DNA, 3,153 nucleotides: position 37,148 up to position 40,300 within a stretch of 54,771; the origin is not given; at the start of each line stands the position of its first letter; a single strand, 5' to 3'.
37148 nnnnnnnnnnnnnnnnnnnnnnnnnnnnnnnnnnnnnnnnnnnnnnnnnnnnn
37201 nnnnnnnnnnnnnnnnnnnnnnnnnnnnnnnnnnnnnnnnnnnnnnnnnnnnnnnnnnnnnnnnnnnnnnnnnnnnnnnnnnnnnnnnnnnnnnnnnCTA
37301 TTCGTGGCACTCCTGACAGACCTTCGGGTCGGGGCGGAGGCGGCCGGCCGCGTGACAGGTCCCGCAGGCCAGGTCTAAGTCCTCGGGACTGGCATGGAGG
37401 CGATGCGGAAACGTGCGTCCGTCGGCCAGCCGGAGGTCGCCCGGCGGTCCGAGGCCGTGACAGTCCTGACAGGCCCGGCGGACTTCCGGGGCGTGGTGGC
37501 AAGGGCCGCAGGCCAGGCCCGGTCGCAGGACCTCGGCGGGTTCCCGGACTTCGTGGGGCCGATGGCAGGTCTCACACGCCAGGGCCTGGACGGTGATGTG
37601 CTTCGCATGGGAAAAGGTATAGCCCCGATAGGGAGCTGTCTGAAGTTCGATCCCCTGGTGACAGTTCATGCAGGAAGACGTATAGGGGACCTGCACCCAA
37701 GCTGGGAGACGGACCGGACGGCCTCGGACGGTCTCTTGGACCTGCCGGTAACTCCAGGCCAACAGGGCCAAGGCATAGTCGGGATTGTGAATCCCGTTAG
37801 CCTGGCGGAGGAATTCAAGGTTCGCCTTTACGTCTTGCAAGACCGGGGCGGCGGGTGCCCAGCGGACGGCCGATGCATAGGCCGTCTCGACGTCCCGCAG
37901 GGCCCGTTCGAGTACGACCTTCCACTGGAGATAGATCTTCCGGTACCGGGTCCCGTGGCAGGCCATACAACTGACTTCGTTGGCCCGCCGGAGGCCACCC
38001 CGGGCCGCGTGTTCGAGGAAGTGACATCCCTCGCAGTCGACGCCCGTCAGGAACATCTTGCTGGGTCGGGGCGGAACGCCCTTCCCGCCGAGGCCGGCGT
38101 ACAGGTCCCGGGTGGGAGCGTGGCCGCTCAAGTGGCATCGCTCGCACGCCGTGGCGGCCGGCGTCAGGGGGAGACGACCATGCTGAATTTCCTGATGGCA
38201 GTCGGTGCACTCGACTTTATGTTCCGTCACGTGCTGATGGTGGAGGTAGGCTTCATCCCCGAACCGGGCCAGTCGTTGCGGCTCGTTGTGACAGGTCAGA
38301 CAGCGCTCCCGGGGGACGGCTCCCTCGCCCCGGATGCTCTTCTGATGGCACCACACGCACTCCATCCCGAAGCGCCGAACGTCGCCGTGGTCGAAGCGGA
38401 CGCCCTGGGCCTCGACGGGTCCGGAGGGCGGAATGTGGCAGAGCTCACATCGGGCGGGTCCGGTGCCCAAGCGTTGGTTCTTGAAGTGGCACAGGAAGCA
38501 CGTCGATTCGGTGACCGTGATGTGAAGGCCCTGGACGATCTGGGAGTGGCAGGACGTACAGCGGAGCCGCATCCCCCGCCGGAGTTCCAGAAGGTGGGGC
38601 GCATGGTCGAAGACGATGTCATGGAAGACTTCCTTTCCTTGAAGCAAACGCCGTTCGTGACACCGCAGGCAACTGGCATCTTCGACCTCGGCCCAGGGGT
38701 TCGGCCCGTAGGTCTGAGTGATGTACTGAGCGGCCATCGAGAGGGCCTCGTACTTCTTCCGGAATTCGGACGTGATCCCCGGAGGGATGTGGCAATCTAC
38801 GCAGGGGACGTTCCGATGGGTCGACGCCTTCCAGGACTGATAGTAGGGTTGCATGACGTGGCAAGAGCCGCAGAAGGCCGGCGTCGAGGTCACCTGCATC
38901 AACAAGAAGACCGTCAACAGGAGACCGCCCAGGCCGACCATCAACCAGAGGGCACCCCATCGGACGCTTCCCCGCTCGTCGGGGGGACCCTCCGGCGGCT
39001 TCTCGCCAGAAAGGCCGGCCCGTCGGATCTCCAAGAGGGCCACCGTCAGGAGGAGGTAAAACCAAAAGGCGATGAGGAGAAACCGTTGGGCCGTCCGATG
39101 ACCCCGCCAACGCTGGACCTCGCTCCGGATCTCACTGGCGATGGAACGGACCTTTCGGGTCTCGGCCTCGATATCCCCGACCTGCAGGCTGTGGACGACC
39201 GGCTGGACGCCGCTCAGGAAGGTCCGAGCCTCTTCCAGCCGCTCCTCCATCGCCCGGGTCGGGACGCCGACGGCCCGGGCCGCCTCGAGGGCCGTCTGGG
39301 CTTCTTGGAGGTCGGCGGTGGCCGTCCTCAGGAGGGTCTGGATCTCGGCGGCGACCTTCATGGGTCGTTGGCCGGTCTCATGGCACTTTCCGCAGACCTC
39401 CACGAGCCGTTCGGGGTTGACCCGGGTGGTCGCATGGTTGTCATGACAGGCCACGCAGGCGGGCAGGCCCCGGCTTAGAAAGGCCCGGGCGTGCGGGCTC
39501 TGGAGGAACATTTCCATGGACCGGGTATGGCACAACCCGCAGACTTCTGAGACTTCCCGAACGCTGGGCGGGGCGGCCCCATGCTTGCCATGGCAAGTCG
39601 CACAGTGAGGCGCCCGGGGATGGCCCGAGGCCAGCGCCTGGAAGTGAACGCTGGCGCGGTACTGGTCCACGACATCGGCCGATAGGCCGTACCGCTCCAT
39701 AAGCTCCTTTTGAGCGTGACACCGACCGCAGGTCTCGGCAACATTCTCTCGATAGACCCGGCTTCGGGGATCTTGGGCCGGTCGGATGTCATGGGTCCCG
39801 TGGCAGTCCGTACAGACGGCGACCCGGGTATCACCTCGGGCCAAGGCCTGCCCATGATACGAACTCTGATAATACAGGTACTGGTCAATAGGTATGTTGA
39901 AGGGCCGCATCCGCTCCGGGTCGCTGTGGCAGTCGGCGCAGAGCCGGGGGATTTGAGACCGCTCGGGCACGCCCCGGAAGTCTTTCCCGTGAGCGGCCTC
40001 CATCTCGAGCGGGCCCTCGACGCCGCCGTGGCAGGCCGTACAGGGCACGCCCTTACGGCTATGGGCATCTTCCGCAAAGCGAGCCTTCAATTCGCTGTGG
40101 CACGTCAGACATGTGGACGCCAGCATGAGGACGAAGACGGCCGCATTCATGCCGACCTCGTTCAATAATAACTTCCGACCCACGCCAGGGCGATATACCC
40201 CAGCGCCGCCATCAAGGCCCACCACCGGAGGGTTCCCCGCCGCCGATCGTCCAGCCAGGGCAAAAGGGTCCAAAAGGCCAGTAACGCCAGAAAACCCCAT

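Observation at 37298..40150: A 27-CxxCH cytochrome that looks like an anchored multihaem subunit fused to a NapC/NirT-like quinol dehydrogenase and a further haem array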

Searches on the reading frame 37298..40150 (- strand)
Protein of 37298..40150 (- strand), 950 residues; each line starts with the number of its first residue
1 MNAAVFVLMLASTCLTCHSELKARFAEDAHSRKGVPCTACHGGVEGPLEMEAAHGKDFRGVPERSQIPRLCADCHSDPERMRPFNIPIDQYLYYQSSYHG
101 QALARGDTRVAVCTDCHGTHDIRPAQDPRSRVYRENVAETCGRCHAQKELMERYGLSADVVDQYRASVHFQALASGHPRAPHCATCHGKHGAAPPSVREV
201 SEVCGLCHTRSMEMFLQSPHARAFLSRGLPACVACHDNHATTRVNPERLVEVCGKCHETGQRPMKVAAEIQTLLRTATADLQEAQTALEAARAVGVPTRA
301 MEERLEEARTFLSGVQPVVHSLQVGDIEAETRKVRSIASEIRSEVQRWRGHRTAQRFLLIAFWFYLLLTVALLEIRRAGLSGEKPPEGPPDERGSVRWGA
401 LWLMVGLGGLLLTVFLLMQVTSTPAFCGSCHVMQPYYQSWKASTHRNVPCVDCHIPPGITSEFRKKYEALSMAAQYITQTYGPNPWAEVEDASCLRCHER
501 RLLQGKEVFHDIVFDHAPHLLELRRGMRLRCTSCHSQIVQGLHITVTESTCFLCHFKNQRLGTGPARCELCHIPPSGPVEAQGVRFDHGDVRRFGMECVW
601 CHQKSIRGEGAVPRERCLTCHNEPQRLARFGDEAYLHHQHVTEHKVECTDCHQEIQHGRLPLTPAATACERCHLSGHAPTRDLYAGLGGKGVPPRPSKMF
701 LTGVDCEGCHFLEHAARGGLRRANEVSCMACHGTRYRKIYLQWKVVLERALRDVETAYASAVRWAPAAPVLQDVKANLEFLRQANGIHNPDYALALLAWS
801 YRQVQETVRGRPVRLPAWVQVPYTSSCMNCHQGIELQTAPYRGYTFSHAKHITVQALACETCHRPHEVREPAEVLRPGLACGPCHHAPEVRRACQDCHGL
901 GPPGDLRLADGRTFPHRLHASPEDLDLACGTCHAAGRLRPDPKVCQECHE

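Call 6: search_protein_families(library=pfam, proteins=[window:37298-40150:-], max_evalue=0.01)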
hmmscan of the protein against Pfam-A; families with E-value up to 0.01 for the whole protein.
window:37298-40150:- (950 aa): 6 families
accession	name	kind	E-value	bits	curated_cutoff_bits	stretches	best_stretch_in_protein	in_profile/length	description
PF14537.11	Cytochrom_c3_2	-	4.2e-33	114.1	25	5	594-673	5-78/79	Cytochrome c3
PF14522.11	Cytochrome_C7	-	5.7e-30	103.4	24.8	3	513-572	2-66/67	Cytochrome c7 and related cytochrome c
PF02085.21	Cytochrom_CIII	-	2.4e-18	66.8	22.9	1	581-673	18-101/101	Class III cytochrome C family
PF09699.15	Paired_CXXCH_1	-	8.8e-15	54.6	20.6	2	112-148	8-39/41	Doubled CXXCH motif (Paired_CXXCH_1)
PF03264.19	Cytochrom_NNT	-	6e-12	46.1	24.1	2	407-539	17-168/174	NapC/NirT cytochrome c family, N-terminal region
PF22113.1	Mtrc-MtrF_II-IV_dom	-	1.5e-11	44.5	30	1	705-868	8-168/176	Outer membrane cytochrome MtrC/MtrF-like, domains II/IV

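Call 7: search_protein_families(library=ncbifam, proteins=[window:37298-40150:-], max_evalue=0.01)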
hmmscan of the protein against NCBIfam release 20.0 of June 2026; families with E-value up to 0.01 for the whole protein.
window:37298-40150:- (950 aa): 9 families
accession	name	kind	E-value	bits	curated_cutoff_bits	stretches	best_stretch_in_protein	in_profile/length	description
TIGR03508.1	decahem_SO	subfamily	9.2e-22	77.7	192.2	3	174-264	87-181/258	DmsE family decaheme c-type cytochrome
TIGR03153.1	cytochr_NrfH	equivalog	4.8e-16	59.1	134.2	1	404-538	7-136/138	cytochrome c nitrite reductase small subunit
NF011606.0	PRK15032.1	equivalog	7.1e-11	41.8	455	1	393-471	10-98/390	pentaheme c-type cytochrome TorC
TIGR02162.1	torC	equivalog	1.3e-08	34.6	478.2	1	394-480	10-107/387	pentaheme c-type cytochrome TorC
NF045713.1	CxxCH_16_HmcA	equivalog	5.2e-08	31.9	400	3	139-276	133-272/541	sulfate respiration complex hexadecaheme cytochrome HmcA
TIGR04257.1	nanowire_3heme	domain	0.00013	22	40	1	834-898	3-74/75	c(7)-type cytochrome triheme domain-containing protein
TIGR03146.1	cyt_nit_nrfB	equivalog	0.00024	21.4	166.6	1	11-77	84-143/145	cytochrome c nitrite reductase pentaheme subunit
TIGR02161.1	napC_nirT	subfamily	0.00028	20.8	310.6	1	399-469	18-97/185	periplasmic nitrate (or nitrite) reductase c-type cytochrome, NapC/NirT family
TIGR02419.1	C4_traR_proteo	subfamily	0.0023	18.5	59.7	1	637-672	23-59/64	phage/conjugal plasmid C-4 type zinc finger protein, TraR family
